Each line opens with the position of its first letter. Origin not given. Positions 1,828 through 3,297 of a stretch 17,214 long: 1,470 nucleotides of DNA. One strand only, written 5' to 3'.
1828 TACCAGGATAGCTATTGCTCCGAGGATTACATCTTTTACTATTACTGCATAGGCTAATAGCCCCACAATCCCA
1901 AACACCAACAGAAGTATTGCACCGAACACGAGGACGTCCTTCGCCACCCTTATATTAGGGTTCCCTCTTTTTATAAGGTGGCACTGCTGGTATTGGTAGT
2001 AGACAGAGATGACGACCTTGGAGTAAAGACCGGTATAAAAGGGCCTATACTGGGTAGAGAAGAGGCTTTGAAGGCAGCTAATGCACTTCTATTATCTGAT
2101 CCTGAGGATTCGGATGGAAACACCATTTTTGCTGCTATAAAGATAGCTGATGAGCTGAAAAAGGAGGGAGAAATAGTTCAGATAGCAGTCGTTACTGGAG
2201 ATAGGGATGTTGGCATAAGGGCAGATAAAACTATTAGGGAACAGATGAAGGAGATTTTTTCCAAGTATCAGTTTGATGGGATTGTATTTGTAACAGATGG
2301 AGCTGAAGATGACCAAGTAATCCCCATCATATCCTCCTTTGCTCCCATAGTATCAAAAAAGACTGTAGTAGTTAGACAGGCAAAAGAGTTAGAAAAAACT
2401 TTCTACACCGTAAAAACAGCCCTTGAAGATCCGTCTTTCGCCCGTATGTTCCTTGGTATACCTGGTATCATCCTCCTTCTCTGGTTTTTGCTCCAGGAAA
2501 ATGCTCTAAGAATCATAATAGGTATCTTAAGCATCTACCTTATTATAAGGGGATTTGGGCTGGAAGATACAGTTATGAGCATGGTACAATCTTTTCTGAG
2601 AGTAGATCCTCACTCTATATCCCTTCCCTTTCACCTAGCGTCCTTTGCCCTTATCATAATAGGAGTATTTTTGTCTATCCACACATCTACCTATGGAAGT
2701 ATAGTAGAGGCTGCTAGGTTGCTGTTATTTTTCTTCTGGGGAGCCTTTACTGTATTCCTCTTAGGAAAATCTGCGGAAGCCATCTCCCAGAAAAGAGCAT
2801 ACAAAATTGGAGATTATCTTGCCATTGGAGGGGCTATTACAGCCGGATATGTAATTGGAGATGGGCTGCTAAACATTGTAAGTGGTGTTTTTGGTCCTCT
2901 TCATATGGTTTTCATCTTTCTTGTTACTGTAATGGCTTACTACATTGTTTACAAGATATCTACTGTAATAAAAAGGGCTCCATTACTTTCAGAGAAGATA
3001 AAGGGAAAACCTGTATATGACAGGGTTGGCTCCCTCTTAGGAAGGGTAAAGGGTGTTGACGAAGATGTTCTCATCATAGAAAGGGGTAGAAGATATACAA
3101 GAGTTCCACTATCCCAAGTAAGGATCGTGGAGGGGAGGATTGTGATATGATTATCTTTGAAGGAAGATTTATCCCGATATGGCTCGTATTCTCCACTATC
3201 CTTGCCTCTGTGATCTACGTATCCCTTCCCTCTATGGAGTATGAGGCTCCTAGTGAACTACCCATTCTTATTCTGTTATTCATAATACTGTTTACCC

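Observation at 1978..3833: A DUF373-like membrane protein with a PRC-barrel tail is translationally coupled to a minimal presenilin-like protease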

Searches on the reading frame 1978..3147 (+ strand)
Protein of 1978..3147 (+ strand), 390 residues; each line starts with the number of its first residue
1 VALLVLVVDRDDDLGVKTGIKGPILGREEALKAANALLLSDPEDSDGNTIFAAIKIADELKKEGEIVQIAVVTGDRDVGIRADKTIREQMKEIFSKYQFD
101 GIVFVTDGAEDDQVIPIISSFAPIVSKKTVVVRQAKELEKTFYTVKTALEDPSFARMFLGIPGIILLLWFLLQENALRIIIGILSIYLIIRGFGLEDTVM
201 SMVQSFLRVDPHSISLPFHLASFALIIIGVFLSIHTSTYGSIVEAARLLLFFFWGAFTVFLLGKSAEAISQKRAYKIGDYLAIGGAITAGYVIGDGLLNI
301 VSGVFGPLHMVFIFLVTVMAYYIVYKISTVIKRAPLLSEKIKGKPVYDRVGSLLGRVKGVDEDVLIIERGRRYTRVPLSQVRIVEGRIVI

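Call 3: search_protein_families(library=pfam, proteins=[window:1978-3147:+], max_evalue=1)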
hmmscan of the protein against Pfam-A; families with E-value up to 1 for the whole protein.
window:1978-3147:+ (390 aa): 5 families
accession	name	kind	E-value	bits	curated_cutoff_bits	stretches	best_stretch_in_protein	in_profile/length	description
PF04123.18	DUF373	-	6.6e-82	276.1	28.3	1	3-316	2-320/335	Domain of unknown function (DUF373)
PF05239.21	PRC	-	0.0035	17.7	21.2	1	340-390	8-71/78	PRC-barrel domain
PF06177.16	QueT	-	0.016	16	33.7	1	286-330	43-86/141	QueT transporter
PF19023.6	DUF5749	-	0.017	15.6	28.2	1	347-386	6-44/78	Family of unknown function (DUF5749)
PF23458.2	DUF7130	-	0.19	12.1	35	1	343-378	3-38/89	Domain of unknown function (DUF7130)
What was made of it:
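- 1978..3150 (+): DUF373 family membrane protein, 390 aa. It has an N-terminal acidic alpha/beta domain (aa 1-130), a helical membrane region (aa 136-337) and a C-terminal PRC-like beta-barrel (aa 340-390). PF04123 E 6.6e-82 (call 3).
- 2995..3147 (+): Part of the DUF373 gene encoding the PRC-barrel-like C-terminal tail (aa 340-390). PF05239 scores 17.7 bits, below the cut-off of 21.2 (call 3).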

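Call 4: search_protein_families(library=ncbifam, proteins=[window:1978-3147:+], max_evalue=1)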
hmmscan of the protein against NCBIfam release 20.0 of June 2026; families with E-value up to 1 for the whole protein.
window:1978-3147:+ (390 aa): 0 families

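Call 9: find_homologous_proteins(query=window:1978-3147:+, max_evalue=0.00001)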
Query window:1978-3147:+ (390 aa): 1081 proteins with E <= 0.00001 among 8000 candidates; the best 120 are listed.
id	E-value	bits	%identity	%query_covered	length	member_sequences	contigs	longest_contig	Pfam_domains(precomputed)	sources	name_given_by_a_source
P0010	1.7e-240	816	100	99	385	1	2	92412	PF04123.19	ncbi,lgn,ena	-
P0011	1.2e-128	448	54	100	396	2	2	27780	PF04123.19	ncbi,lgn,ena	-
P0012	3.5e-128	446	53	99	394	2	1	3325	PF04123.19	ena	-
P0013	8.5e-122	425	50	96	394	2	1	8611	PF04123.19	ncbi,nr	ncbi:MAG: DUF373 family protein [Candidatus Diapherotrites archaeon]|nr:DUF373 family protein [Candi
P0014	9.4e-119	415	51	100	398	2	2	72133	PF04123.19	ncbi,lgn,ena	-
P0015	2.3e-118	414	52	100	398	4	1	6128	PF04123.19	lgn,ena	-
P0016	9.3e-110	386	48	100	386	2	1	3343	PF04123.19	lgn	-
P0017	2.8e-105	371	47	98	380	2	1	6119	PF04123.19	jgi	-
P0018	3.2e-96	341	43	97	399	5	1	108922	PF04123.19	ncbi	-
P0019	2.4e-93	332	42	97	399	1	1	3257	PF04123.19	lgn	-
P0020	1.4e-92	329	43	99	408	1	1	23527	PF04123.19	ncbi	-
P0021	1.9e-91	325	45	99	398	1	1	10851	PF04123.19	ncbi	-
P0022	1.1e-90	323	42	98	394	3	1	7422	PF04123.19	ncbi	-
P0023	1.0e-83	300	40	98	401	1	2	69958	PF04123.19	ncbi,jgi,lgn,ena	-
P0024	1.5e-83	299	41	98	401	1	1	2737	PF04123.19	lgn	-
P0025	8.1e-83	297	38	95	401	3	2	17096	PF04123.19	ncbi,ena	-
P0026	2.6e-82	295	38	96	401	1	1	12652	PF04123.19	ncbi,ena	-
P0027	1.8e-81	293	40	97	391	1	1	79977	PF04123.19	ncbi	-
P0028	2.7e-81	292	38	95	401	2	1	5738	PF04123.19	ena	-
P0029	3.2e-81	292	38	95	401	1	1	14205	PF04123.19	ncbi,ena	-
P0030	4.4e-81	291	38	95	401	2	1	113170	PF04123.19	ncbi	-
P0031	9.3e-81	290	40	98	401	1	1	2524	PF04123.19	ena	-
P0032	1.6e-80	289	39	94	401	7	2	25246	PF04123.19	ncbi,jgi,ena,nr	ncbi:MAG TPA: DUF373 family protein [Euryarchaeota archaeon]|nr:DUF373 family protein [Euryarchaeota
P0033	3.5e-80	288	38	95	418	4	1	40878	PF04123.19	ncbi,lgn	-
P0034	6.3e-75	271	38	98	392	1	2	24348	PF04123.19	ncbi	-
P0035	1.5e-72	263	38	98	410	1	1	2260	PF04123.19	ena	-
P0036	4.7e-72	262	41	92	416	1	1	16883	PF04123.19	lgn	-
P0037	9.2e-72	261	36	94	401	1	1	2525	PF04123.19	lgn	-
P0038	2.4e-71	259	40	92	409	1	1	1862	PF04123.19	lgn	-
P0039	5.7e-70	255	37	96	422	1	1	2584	PF04123.19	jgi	jgi:putative membrane protein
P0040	9.2e-70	254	37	99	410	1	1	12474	PF04123.19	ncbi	-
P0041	1.1e-69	254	37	99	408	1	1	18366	PF04123.19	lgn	-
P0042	1.2e-69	254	37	99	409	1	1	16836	PF04123.19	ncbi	-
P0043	2.5e-69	253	37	94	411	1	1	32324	PF04123.19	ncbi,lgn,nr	ncbi:DUF373 family protein [Candidatus Micrarchaeota archaeon]|nr:DUF373 family protein [Candidatus 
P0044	2.9e-69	252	36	99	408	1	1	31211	PF04123.19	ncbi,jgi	-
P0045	5.6e-69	251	37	99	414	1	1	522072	PF04123.19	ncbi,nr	ncbi:MAG: DUF373 family protein [Candidatus Diapherotrites archaeon]|nr:DUF373 family protein [Candi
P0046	7.9e-69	251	37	99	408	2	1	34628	PF04123.19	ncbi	ncbi:MAG: DUF373 family protein [Candidatus Diapherotrites archaeon]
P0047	8.5e-69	251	38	99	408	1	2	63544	PF04123.19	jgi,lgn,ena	-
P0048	3.9e-68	249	37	100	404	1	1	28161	PF04123.19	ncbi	-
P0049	1.2e-67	247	36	99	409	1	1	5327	PF04123.19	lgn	-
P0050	3.3e-67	246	38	97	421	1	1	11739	PF04123.19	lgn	-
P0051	9.5e-67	244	36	92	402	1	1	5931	PF04123.19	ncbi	ncbi:MAG: DUF373 family protein, partial [Candidatus Micrarchaeota archaeon]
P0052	1.8e-66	243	36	99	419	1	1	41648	PF04123.19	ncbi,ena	-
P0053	3.9e-66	242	34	99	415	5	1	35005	PF04123.19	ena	-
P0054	5.6e-66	242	36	99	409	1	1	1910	PF04123.19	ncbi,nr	ncbi:MAG: DUF373 family protein [Candidatus Diapherotrites archaeon]|nr:DUF373 family protein [Candi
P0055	1.5e-65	240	34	99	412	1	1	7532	PF04123.19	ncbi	-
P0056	2.2e-65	240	36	94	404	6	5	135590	PF04123.19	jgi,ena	-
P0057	3.3e-65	239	37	99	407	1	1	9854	PF04123.19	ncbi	ncbi:MAG: DUF373 family protein [archaeon]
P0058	6.2e-65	238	38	99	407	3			PF04123.19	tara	tara:strand:+ start:4224 stop:5447 length:1224 start_codon:yes stop_codon:yes gene_type:complete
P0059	9.1e-65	238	35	94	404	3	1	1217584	PF04123.19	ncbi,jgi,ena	-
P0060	1.2e-64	237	35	100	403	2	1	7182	PF04123.19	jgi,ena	-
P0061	1.4e-64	237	36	98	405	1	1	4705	PF04123.19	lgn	-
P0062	7.0e-64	235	35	92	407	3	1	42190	PF04123.19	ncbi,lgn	-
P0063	9.7e-64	234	35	92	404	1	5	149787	PF04123.19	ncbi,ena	-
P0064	1.3e-63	234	38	100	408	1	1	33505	PF04123.19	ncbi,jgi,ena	ncbi:MAG: DUF373 family protein [archaeon]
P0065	1.9e-63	233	35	99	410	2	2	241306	PF04123.19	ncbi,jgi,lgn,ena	-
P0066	3.2e-63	233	34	99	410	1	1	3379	PF04123.19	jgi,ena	-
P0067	5.0e-63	232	34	100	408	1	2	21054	PF04123.19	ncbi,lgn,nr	ncbi:DUF373 family protein [Candidatus Micrarchaeota archaeon]|nr:DUF373 family protein [Candidatus 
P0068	7.1e-63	231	39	99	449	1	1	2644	PF04123.19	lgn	-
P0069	1.4e-62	230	35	99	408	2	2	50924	PF04123.19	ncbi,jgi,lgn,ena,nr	ncbi:MAG: DUF373 family protein [archaeon]|nr:DUF373 family protein [Candidatus Micrarchaeota archae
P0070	1.6e-62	230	38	98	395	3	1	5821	PF04123.19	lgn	-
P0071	1.9e-62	230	34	99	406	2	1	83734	PF04123.19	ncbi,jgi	-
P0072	3.1e-62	229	36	98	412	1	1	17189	PF04123.19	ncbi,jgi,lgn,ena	-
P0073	4.4e-62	229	38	93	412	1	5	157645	PF04123.19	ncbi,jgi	-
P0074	1.4e-61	227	35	95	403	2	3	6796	PF04123.19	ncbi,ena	-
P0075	2.1e-61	227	35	99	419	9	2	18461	PF04123.19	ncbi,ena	-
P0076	6.3e-61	225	33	95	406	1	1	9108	PF04123.19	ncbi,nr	ncbi:Uncharacterised protein [Candidatus Norongarragalina meridionalis]|nr:Uncharacterised protein [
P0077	1.0e-60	224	33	100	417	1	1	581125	PF04123.19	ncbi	ncbi:MAG: DUF373 family protein [Candidatus Diapherotrites archaeon]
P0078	1.8e-60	223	34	99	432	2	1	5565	PF04123.19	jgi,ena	-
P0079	5.8e-60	222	37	87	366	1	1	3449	PF04123.19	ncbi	-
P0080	8.4e-60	221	33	92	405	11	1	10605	PF04123.19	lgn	-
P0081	2.7e-59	220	37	94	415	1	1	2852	PF04123.19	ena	-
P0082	4.1e-59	219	36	99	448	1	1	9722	PF04123.19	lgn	-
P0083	5.5e-59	219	35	98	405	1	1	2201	PF04123.19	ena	-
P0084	8.3e-59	218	47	52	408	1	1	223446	PF04123.19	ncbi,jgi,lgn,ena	-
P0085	2.6e-58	216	36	99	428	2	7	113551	PF04123.19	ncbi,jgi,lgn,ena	-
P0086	8.3e-58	215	33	98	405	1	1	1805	PF04123.19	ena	-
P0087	1.1e-57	214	33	92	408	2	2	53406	PF04123.19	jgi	jgi:putative membrane protein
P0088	1.2e-57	214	36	96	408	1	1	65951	PF04123.19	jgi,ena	-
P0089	2.6e-57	213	38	87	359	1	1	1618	PF04123.19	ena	-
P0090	5.6e-57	212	37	92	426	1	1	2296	PF04123.19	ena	-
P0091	1.1e-56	211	35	92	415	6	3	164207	PF04123.19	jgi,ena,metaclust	metaclust:\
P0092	1.1e-56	211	33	99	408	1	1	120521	PF04123.19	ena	-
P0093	2.4e-56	210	35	96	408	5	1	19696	PF04123.19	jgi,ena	-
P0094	3.2e-56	209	36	81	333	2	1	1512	PF04123.19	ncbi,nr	ncbi:TPA: DUF373 family protein, partial [Candidatus Micrarchaeota archaeon]|nr:DUF373 family protei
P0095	3.0e-55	206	50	52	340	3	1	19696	PF04123.19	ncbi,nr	ncbi:MAG: DUF373 family protein [Candidatus Aenigmarchaeota archaeon]|nr:DUF373 family protein [Cand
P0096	1.0e-54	205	34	98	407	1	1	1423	PF04123.19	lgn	-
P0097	1.5e-54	204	34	92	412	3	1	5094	PF04123.19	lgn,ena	-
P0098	3.4e-54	203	50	51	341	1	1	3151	PF04123.19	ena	-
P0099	4.7e-54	202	33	98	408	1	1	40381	PF04123.19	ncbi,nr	ncbi:MAG: DUF373 family protein [Candidatus Micrarchaeota archaeon]|nr:DUF373 family protein [Candid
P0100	3.0e-53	200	36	99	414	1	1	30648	PF04123.19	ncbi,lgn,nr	ncbi:DUF373 family protein [Candidatus Micrarchaeota archaeon]|nr:DUF373 family protein [Candidatus 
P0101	4.1e-53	199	34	97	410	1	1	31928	PF04123.19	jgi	-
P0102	1.5e-52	197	34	97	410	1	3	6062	PF04123.19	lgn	-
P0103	2.2e-52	197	50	50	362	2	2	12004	PF04123.19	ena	-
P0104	9.7e-52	195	47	52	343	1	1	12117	PF04123.19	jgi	jgi:putative membrane protein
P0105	3.2e-51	193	39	69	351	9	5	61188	PF04123.19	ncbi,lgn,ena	-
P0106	4.4e-51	193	43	64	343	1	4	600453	PF04123.19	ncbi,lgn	-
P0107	5.2e-51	192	41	64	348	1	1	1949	PF04123.19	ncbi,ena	-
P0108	1.8e-50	191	46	51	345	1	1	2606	PF04123.19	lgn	-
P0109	1.2e-49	188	34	92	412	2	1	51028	PF04123.19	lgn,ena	-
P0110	1.5e-49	188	33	98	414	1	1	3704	PF04123.19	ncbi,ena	-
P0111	1.5e-49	188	30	92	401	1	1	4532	PF04123.19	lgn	-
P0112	5.1e-49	186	44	49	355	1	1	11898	PF04123.19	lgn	-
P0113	1.5e-48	184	44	60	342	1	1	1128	PF04123.19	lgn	-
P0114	1.7e-48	184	45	58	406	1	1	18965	PF04123.19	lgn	-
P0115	2.7e-48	183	42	67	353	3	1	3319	PF04123.19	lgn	-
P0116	2.8e-48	183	43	59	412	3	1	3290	PF04123.19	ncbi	-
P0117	2.8e-48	183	45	53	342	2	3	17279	PF04123.19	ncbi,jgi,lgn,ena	-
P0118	2.9e-48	183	37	71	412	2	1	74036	PF04123.19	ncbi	-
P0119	5.8e-48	182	46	50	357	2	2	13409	PF04123.19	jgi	-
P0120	1.3e-47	181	38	71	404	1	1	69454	PF04123.19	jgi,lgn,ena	-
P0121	2.9e-47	180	47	52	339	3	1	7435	PF04123.19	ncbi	ncbi:MAG: DUF373 family protein [Candidatus Aenigmatarchaeota archaeon]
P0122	2.9e-47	180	45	53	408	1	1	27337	PF04123.19,PF05239.22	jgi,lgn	jgi:putative membrane protein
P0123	3.7e-47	180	46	49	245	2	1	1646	PF04123.19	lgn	-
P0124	3.7e-47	180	33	99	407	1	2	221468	PF04123.19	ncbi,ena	-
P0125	4.7e-47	179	31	95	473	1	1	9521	PF04123.19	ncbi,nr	ncbi:MAG: DUF373 family protein [Candidatus Altiarchaeota archaeon]|nr:DUF373 family protein [Candid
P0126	4.9e-47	179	33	94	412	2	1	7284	PF04123.19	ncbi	-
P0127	4.9e-47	179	47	40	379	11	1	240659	PF04123.19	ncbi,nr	ncbi:MAG: DUF373 family protein [Thermococcus sp.]|nr:DUF373 family protein [Thermococcus sp.]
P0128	6.5e-47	179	44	54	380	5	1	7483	PF04123.19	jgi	-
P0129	1.6e-46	178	40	64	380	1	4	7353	PF04123.19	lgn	-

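Call 11: find_related_loci(query=A1, collection=genome_contigs, flank=4000)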
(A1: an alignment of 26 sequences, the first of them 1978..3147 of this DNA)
Query A1 (390 aa) in genome_contigs; peptide patterns used: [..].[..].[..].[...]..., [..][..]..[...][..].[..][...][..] (x = any residue, [..] = any of these).
600 stretches matched a pattern (row limit reached: there are more); 573 encode a relative of the query (tblastn E <= 1e-3); the best 80 are kept; 80 distinct loci.
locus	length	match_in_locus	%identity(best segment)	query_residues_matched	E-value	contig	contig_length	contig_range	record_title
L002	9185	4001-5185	53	1-390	6e-128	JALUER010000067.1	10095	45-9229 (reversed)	MAG: Candidatus Micrarchaeota archaeon isolate S143_metabat1_scaf2bin.076 S143_NODE_4674_length_10095_cov_2.134129, whol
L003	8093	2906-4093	51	1-390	8e-108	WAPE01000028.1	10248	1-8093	MAG: Candidatus Iainarchaeum archaeon isolate S143_156_esom k151_200858, whole genome shotgun sequence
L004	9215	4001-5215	37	3-390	5e-76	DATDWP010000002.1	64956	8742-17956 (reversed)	MAG TPA_asm: archaeon isolate SMAG_U8115 k141_1419831, whole genome shotgun sequence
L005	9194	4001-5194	36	3-389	4e-74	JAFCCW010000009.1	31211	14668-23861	MAG: Candidatus Iainarchaeum archaeon isolate Meg19_1012_Bin_161 Meg19_1012_Bin_161_scaffold_2570, whole genome shotgun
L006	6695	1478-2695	35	2-390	4e-74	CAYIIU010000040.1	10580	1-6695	MAG TPA_asm: uncultured archaeon isolate ERP119705_co23_96 genome assembly, contig: NODE_6468_length_10580_cov_6.290451,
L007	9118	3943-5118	36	2-378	2e-72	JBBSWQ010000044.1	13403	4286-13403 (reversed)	MAG: archaeon isolate H51-bin154_1 H51_bin154_1_000000000044, whole genome shotgun sequence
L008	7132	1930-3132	37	2-390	2e-70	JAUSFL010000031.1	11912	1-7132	MAG: Candidatus Iainarchaeum archaeon isolate E14_maxbin.308 E14_k141_130817, whole genome shotgun sequence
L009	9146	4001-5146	35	2-368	6e-70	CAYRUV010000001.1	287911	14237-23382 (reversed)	MAG TPA_asm: uncultured archaeon isolate SRP278252_co2_866 genome assembly, contig: NODE_22_length_287911_cov_8.262934,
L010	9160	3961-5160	37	2-388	4e-70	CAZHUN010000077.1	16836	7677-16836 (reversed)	MAG TPA_asm: uncultured archaeon isolate binchicken_co203_641 genome assembly, contig: k141_2336681, whole genome shotgu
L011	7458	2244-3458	35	3-390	1e-69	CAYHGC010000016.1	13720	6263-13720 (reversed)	MAG TPA_asm: uncultured archaeon isolate ERP119705_co12_117 genome assembly, contig: NODE_5308_length_13720_cov_4.520234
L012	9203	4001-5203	34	2-390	9e-69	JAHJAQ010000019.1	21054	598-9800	MAG: Candidatus Micrarchaeota archaeon isolate Modern_marine.mb.22 Modern_marine.mb.22_k141_303020, whole genome shotgun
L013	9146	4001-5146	36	3-376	1e-68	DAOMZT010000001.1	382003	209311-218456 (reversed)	MAG TPA_asm: archaeon isolate AMR_MDS_3992 NODE_2_length_382003_cov_13.773443, whole genome shotgun sequence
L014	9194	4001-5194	35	3-390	3e-68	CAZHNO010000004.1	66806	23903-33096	MAG TPA_asm: uncultured archaeon isolate SRP263991_co2_691 genome assembly, contig: NODE_243_length_66806_cov_9.575961,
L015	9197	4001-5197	34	3-388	2e-68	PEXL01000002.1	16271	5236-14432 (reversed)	MAG: Candidatus Diapherotrites archaeon CG08_land_8_20_14_0_20_34_12 CG08_land_8_20_14_0.20_scaffold_1647_c, whole genom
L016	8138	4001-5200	36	3-390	1e-67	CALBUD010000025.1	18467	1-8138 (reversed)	MAG TPA_asm: Candidatus Diapherotrites archaeon isolate SRR7299214_bin.7_CONCOCT_v1.1_MAG genome assembly, contig: ERZ78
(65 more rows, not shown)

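Call 45: predict_structure(alignment_id=A1)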
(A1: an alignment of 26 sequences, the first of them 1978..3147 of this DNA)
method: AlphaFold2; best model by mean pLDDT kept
length: 390 residues; sequences in the alignment: 26
mean_pLDDT: 87.3   pTM: 0.58
mean pLDDT of the five models: 87.3, 87.3, 87.2, 86.0, 84.8
residues with pLDDT >= 90: 195; 70-90: 173; 50-70: 22; < 50: 0
segments of 3 or more residues with pLDDT < 50: none
pLDDT, mean of each block of 10 residues (from residue 1): 94 90 94 89 85 95 94 91 95 94 89 93 94 61 73 81 77 66 83 78 76 91 95 89 88 96 92 87 90 88 84 87 90 84 90 92 91 90 85
secondary structure, 60 per line:
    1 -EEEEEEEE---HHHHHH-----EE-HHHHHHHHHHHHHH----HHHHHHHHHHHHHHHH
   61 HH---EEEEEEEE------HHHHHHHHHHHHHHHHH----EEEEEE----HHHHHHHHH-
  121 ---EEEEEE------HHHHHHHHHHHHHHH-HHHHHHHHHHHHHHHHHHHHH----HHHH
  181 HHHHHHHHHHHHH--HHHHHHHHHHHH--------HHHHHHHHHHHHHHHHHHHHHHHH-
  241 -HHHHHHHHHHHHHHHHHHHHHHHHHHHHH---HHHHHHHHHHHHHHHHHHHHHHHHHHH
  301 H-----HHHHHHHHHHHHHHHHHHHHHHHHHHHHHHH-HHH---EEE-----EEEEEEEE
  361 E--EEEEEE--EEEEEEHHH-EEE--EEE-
elements in order: E2-9 H13-18 H27-40 H45-62 E66-73 H80-96 E101-106 H111-119 E124-129 H136-150 H152-172 H177-193 H196-207 H216-239 H242-270 H274-301 H307-337 E345-347 E353-361 E364-369 E372-377 E382-384 E387-389
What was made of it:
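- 1978..3150 (+): AF2 model pLDDT 87.3 with that domain layout (call 45).
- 2995..3147 (+): Predicted strands lie at aa 345-389 (call 45).
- On PRC-barrel (Pfam PF05239): AF2 predicts strands at aa 345-389 (call 45).
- Checked: The AF2 model also shows a beta-barrel at aa 345-389 (call 45).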

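Call 49: search_protein_families(library=pfam, alignment_id=A1, max_evalue=0.01)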
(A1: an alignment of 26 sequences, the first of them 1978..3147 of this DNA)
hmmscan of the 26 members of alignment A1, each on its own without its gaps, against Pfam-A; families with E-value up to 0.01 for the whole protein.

A. member 1, window:1978-3147:+ (390 aa): 2 families
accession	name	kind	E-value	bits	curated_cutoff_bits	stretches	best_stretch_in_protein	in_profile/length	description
PF04123.18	DUF373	-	6.6e-82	276.1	28.3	1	3-316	2-320/335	Domain of unknown function (DUF373)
PF05239.21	PRC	-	0.0035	17.7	21.2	1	340-390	8-71/78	PRC-barrel domain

B. families by the number of members that match (of 26 scanned): 5 families
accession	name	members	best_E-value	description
PF04123.18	DUF373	26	6.9e-99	Domain of unknown function (DUF373)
PF05239.21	PRC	12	1.4e-05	PRC-barrel domain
PF04474.17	DUF554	1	0.0041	Protein of unknown function (DUF554)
PF02426.22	MIase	1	0.0066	Muconolactone delta-isomerase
PF17462.7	DUF5424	1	0.0067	Family of unknown function (DUF5424)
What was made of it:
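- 2995..3147 (+): 12 of 26 homologs hit PRC, best E 1.4e-5 (call 49).
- On DUF373 (Pfam PF04123): All 26 aligned homologs hit (call 49).
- On PRC-barrel (Pfam PF05239): 12 of 26 homologs hit at E<=0.01, best 1.4e-5 (call 49).
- Checked: However, 12 of 26 family members hit PRC at E<=0.01, best 1.4e-5 (call 49).
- The beta-barrel tail is predicted (calls 45, 49).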
